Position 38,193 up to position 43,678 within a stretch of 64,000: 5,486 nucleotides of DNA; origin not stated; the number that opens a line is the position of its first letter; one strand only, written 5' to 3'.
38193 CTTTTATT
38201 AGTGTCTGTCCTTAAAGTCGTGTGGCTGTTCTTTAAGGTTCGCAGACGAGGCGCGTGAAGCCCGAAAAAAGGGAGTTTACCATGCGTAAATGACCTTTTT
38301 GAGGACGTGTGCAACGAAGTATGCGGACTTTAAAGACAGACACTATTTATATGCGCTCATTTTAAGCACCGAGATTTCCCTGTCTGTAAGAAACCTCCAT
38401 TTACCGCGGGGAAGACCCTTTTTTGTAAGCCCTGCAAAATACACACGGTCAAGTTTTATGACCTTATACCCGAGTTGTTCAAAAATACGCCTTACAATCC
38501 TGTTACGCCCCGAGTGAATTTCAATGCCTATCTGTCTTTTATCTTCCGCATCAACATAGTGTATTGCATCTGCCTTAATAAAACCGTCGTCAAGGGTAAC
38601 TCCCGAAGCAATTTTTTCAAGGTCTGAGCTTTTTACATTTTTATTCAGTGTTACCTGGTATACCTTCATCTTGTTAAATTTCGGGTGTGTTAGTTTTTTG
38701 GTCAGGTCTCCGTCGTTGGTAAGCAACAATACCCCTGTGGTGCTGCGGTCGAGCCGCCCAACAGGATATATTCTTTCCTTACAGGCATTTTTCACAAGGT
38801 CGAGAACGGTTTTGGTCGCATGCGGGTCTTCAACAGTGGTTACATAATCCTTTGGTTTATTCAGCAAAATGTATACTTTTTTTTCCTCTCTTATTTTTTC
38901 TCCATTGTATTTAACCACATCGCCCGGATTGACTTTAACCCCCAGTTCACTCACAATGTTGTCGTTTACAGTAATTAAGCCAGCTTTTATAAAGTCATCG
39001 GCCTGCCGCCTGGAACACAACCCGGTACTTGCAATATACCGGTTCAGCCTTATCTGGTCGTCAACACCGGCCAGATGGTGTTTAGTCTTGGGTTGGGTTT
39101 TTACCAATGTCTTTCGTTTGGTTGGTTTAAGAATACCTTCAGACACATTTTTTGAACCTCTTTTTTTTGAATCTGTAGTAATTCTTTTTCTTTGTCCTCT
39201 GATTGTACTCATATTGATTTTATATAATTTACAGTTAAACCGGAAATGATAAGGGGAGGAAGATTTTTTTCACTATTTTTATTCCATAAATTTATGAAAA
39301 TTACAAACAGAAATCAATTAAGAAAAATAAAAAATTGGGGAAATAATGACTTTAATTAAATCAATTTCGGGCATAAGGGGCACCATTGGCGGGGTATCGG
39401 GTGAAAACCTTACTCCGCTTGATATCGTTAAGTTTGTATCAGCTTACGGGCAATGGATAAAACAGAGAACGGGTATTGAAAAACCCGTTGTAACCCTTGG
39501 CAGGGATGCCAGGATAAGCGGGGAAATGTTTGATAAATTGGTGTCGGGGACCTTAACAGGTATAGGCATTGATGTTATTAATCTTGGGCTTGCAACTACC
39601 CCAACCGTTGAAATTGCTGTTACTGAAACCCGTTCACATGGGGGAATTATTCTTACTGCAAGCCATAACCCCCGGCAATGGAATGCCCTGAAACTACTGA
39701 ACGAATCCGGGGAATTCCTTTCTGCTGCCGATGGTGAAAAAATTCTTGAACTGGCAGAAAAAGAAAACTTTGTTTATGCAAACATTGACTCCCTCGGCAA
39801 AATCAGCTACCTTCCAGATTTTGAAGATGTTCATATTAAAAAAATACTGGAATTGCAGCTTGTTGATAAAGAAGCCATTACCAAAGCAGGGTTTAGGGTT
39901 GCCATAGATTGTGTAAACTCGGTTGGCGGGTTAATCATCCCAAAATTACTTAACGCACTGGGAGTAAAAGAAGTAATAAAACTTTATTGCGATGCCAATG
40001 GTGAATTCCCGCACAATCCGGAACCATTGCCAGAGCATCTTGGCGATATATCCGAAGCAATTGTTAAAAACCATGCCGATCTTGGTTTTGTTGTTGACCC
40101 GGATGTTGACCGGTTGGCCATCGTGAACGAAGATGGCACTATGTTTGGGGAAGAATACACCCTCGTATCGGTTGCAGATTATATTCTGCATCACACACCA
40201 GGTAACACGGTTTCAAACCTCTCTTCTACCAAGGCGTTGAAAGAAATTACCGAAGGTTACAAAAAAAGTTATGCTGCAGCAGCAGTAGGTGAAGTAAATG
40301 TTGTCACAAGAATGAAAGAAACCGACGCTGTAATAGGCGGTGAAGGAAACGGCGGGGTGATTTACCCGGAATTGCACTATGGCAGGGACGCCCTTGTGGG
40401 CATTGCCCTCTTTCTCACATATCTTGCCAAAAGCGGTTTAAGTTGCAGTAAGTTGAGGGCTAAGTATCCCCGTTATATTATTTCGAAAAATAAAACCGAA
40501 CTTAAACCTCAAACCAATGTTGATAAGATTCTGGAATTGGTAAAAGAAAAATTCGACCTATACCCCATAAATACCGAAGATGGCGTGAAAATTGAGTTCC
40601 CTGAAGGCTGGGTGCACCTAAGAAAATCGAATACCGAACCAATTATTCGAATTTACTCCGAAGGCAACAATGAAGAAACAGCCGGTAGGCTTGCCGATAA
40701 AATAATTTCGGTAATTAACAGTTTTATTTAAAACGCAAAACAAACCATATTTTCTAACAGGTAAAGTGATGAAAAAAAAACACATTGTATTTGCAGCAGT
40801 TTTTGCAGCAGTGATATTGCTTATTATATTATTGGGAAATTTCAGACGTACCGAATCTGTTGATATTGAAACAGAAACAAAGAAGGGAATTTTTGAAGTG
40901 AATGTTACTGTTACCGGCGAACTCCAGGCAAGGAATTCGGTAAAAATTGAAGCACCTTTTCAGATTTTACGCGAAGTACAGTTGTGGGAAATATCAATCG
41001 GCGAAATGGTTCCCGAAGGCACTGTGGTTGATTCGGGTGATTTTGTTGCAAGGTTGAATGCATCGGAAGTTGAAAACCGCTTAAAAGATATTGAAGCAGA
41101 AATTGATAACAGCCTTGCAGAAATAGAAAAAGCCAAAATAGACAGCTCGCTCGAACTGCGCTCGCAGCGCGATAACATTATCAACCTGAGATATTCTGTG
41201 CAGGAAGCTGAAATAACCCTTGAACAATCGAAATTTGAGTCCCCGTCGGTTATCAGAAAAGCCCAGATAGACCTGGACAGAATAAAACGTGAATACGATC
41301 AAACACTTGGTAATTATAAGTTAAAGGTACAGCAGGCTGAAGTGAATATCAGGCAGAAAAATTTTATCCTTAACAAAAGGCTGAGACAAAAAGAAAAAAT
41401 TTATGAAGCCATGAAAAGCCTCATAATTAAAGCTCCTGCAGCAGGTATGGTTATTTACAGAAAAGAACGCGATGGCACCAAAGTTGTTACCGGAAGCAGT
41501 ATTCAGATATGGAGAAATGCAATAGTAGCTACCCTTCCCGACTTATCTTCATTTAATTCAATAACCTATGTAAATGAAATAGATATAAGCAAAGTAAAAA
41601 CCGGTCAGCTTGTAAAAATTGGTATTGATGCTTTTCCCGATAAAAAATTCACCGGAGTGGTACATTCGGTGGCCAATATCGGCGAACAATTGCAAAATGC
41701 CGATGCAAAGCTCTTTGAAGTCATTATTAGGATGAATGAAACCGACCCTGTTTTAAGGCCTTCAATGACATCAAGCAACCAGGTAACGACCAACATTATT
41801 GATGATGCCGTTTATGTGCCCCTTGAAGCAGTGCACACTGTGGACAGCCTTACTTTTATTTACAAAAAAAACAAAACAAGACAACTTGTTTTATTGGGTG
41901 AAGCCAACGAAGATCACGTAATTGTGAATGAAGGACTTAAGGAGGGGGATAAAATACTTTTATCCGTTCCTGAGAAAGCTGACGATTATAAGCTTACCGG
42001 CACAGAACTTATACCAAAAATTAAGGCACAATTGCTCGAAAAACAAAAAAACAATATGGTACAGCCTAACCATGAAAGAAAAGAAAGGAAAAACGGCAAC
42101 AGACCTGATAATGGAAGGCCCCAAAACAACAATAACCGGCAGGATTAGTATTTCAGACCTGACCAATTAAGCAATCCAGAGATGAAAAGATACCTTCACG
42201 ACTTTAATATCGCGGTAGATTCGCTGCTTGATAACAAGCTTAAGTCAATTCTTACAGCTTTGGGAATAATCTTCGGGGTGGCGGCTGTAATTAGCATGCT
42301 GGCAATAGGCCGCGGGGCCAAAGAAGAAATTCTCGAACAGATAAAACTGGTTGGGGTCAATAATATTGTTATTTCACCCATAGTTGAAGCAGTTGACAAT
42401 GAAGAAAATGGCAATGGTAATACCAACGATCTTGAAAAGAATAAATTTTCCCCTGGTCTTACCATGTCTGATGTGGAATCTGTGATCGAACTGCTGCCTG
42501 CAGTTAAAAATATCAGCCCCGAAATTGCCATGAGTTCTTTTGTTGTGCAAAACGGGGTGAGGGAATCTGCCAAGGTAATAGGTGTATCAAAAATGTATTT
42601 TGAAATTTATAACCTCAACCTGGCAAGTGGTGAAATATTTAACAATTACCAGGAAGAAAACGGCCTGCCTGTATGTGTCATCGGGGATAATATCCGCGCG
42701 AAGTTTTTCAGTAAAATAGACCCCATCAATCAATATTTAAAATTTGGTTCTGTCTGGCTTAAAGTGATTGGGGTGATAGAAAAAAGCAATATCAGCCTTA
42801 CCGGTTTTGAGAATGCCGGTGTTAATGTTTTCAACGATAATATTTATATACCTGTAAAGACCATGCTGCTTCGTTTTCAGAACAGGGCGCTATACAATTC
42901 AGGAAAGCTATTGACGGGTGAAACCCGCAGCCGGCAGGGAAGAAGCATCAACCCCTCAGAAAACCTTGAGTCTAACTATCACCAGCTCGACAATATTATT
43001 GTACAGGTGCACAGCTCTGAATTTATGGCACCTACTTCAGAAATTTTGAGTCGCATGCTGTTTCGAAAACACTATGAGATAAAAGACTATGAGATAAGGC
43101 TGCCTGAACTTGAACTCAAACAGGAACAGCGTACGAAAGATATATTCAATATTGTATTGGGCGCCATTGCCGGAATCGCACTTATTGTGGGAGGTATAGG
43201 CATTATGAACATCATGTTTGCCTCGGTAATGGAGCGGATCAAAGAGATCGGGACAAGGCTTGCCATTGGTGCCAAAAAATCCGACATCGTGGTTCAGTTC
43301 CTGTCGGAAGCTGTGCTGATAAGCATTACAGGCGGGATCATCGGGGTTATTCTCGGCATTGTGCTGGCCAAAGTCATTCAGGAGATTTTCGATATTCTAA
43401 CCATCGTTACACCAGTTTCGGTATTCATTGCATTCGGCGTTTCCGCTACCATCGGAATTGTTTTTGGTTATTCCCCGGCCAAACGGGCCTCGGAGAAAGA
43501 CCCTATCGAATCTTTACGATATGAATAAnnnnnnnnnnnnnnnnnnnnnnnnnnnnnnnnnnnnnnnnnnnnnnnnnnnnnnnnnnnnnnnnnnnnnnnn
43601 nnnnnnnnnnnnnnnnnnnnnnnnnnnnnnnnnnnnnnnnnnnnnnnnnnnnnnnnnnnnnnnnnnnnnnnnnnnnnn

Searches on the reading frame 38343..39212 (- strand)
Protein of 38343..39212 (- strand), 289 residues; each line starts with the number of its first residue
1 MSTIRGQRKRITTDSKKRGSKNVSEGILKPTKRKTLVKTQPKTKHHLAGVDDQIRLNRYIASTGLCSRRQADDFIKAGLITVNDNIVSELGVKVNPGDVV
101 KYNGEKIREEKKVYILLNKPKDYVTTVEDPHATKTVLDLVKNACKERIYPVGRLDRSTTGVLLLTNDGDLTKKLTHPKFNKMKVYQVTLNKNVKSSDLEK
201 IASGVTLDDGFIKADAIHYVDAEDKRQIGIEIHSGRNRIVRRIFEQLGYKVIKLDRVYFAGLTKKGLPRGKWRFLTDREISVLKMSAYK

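Call 5: search_protein_families(library=pfam, proteins=[window:38343-39212:-], max_evalue=0.01)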
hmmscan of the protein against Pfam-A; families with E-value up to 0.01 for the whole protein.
window:38343-39212:- (289 aa): 5 families
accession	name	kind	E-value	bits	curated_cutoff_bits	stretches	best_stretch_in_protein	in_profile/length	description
PF00849.27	PseudoU_synth_2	-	1.6e-19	71.1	26.8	1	114-246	2-152/152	RNA pseudouridylate synthase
PF01479.30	S4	-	6.9e-11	42.2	22.8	1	55-100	2-48/48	S4 domain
PF13275.11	S4_2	-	3.1e-05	24.2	24.6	1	69-108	24-63/65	S4 domain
PF06128.16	Shigella_OspC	-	0.00025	21.3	25.6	0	148-234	120-201/292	Shigella flexneri OspC protein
PF22421.1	SYY_C-terminal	-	0.00065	20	27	1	55-116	20-82/83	Tyrosine--tRNA ligase SYY-like C-terminal domain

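Call 6: search_protein_families(library=ncbifam, proteins=[window:38343-39212:-], max_evalue=0.01)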
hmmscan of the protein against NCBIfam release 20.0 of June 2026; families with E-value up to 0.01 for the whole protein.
window:38343-39212:- (289 aa): 10 families
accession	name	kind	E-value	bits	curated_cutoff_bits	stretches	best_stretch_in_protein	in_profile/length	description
NF007784.0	PRK10475.1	equivalog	6.5e-48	163.2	318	1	51-283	4-232/290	23S rRNA pseudouridine(2604) synthase RluF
TIGR00093.1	TIGR00093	subfamily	8.5e-46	155.6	109.3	1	118-277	1-161/161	pseudouridine synthase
NF008097.0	PRK10839.1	equivalog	1.8e-36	125.9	275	1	54-283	1-230/232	16S rRNA pseudouridine(516) synthase RsuA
NF007976.1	PRK10700.1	equivalog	6.3e-32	110.8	290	1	55-282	4-239/291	23S rRNA pseudouridine(2605) synthase RluB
NF008487.1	PRK11394.1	equivalog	9.6e-19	67.7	284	1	112-277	28-206/206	23S rRNA pseudouridine(2457) synthase RluE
TIGR00005.1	rluA_subfam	subfamily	1.8e-11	43.9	192.7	1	55-169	7-141/298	RluA family pseudouridine synthase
NF008321.0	PRK11112.1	equivalog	3e-06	26.7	328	1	114-184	11-82/257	tRNA pseudouridine(65) synthase TruC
TIGR01621.1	RluA-like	hypoth_equivalog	0.00016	21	222.3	1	113-189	10-84/217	TIGR01621 family pseudouridine synthase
TIGR03069.1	PS_II_S4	equivalog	0.0013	17.9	201.55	1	35-104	165-234/257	photosystem II electron transport protein, Sll1252 family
NF003717.0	PRK05327.1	equivalog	0.0066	16.3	116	0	60-114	98-152/202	30S ribosomal protein S4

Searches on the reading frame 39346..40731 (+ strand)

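Call 5: search_protein_families(library=pfam, proteins=[window:39346-40731:+], max_evalue=0.01)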
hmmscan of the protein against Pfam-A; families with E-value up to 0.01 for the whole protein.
window:39346-40731:+ (461 aa): 4 families
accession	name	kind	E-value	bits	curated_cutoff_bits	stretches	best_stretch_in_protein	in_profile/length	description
PF02878.22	PGM_PMM_I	-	3e-28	98.6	22.5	1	8-142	7-136/138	Phosphoglucomutase/phosphomannomutase, alpha/beta/alpha domain I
PF02879.22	PGM_PMM_II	-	1.2e-24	87.3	29.3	1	171-264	9-103/103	Phosphoglucomutase/phosphomannomutase, alpha/beta/alpha domain II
PF02880.22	PGM_PMM_III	-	4.1e-17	62.8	20.7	1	271-377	4-115/115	Phosphoglucomutase/phosphomannomutase, alpha/beta/alpha domain III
PF00408.26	PGM_PMM_IV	-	1.2e-10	41.7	23.1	1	398-454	21-66/68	Phosphoglucomutase/phosphomannomutase, C-terminal domain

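Call 6: search_protein_families(library=ncbifam, proteins=[window:39346-40731:+], max_evalue=0.01)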
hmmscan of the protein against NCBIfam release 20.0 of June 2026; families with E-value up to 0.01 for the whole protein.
window:39346-40731:+ (461 aa): 7 families
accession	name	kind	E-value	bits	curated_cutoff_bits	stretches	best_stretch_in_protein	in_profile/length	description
TIGR03990.1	Arch_GlmM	equivalog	2.9e-152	507.6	439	1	4-457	3-444/444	phosphoglucosamine mutase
TIGR01455.1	glmM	equivalog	1.3e-58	198.7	447.55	1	9-458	5-441/442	phosphoglucosamine mutase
NF046027.1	PhglucPhmanMutPgmG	equivalog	5.8e-51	173.6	600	1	14-455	15-448/460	phosphoglucomutase/phosphomannomutase PgmG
NF007088.0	PRK09542.1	equivalog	3.5e-50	171.3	618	1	14-458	17-454/456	phosphomannomutase/phosphoglucomutase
NF011943.0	PRK15414.1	subfamily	8.2e-35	120.7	801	1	15-442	13-438/456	phosphomannomutase CpsG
NF005737.0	PRK07564.1-1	equivalog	1e-07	31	378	1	75-110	82-117/543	alpha-D-glucose phosphate-specific phosphoglucomutase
TIGR01132.1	pgm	equivalog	7.2e-07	28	778.05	0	39-190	72-237/546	phosphoglucomutase (alpha-D-glucose-1,6-bisphosphate-dependent)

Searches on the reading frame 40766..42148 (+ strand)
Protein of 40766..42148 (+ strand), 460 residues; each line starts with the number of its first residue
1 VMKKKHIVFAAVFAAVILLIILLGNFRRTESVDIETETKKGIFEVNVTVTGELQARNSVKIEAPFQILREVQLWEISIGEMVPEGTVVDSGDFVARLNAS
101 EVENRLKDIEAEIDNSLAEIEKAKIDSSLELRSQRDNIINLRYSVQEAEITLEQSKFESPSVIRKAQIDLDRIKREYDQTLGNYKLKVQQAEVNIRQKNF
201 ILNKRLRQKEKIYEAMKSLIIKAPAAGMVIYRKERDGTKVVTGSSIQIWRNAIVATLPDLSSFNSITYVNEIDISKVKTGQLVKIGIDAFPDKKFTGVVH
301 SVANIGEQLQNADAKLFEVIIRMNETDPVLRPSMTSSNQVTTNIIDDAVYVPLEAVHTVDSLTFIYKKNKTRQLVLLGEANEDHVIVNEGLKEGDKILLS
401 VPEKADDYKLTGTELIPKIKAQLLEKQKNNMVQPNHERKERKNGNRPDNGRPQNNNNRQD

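Call 5: search_protein_families(library=pfam, proteins=[window:40766-42148:+], max_evalue=0.01)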
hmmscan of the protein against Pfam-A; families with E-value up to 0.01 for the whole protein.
window:40766-42148:+ (460 aa): 2 families
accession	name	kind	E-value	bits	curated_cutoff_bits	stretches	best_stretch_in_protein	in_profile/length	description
PF16576.10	HlyD_D23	-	2.8e-09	37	30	1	201-334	91-212/214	Barrel-sandwich domain of CusB or HlyD membrane-fusion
PF00529.27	CusB_dom_1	-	0.0012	19.5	26.5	0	230-306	12-41/89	Cation efflux system protein CusB domain 1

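Call 6: search_protein_families(library=ncbifam, proteins=[window:40766-42148:+], max_evalue=0.01)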
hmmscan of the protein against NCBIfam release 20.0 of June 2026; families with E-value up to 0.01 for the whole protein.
window:40766-42148:+ (460 aa): 6 families
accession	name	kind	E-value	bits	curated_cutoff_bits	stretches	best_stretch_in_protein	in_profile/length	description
TIGR01730.1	RND_mfp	subfamily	6.7e-17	61.4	94.9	1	188-399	104-307/322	efflux RND transporter periplasmic adaptor subunit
NF008606.0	PRK11578.1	equivalog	6.6e-16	58.4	342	1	10-401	10-364/371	macrolide transporter subunit MacA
TIGR00999.1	8a0102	subfamily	2.1e-12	46.7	319.3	1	150-397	36-262/271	CzcB/NccB family metal efflux transporter periplasmic adaptor subunit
TIGR02971.1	heterocyst_DevB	subfamily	1.8e-09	37.4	129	1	120-327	101-310/327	ABC exporter membrane fusion protein, DevB family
NF002939.0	PRK03598.1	equivalog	3.1e-08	33.2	393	1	81-302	59-280/332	secretion protein HlyD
TIGR01843.1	type_I_hlyD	subfamily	1.7e-07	30.6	208.65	2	81-214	58-188/422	HlyD family type I secretion periplasmic adaptor subunit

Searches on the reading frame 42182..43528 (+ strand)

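Call 5: search_protein_families(library=pfam, proteins=[window:42182-43528:+], max_evalue=0.01)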
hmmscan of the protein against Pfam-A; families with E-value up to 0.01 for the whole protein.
window:42182-43528:+ (448 aa): 3 families
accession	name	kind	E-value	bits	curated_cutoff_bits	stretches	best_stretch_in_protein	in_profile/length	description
PF12704.14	MacB_PCD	-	5.4e-34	118.7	27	1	22-234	1-181/207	MacB-like periplasmic core domain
PF02687.27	FtsX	-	2.4e-22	79.7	25.5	1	328-441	2-120/120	FtsX-like permease C-terminal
PF13273.12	DUF4064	-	0.0066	17.1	32.1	0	323-415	5-100/102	Protein of unknown function (DUF4064)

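Call 6: search_protein_families(library=ncbifam, proteins=[window:42182-43528:+], max_evalue=0.01)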
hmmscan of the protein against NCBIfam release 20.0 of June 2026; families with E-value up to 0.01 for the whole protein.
window:42182-43528:+ (448 aa): 6 families
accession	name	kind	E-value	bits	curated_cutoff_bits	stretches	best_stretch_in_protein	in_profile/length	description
NF007826.0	PRK10535.1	equivalog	2.2e-64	217.9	966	2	268-446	468-646/648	macrolide ABC transporter ATP-binding protein/permease MacB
TIGR03434.1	ADOP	subfamily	2.4e-34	118.5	622.3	1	115-448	511-803/803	ADOP family duplicated permease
NF008076.0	PRK10814.1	exception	7.8e-08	31.7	473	1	326-448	267-399/399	lipoprotein-releasing ABC transporter permease subunit LolC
TIGR01185.1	devC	equivalog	2.7e-05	23.3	290.35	1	319-403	256-338/380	ABC transporter permease DevC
TIGR02212.1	lolCE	equivalog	0.00014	20.9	362.45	1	335-448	278-411/411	lipoprotein-releasing ABC transporter permease subunit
NF038008.1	ABC_perm_DarB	equivalog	0.0033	15.4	700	1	323-422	274-372/777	darobactin export ABC transporter permease subunit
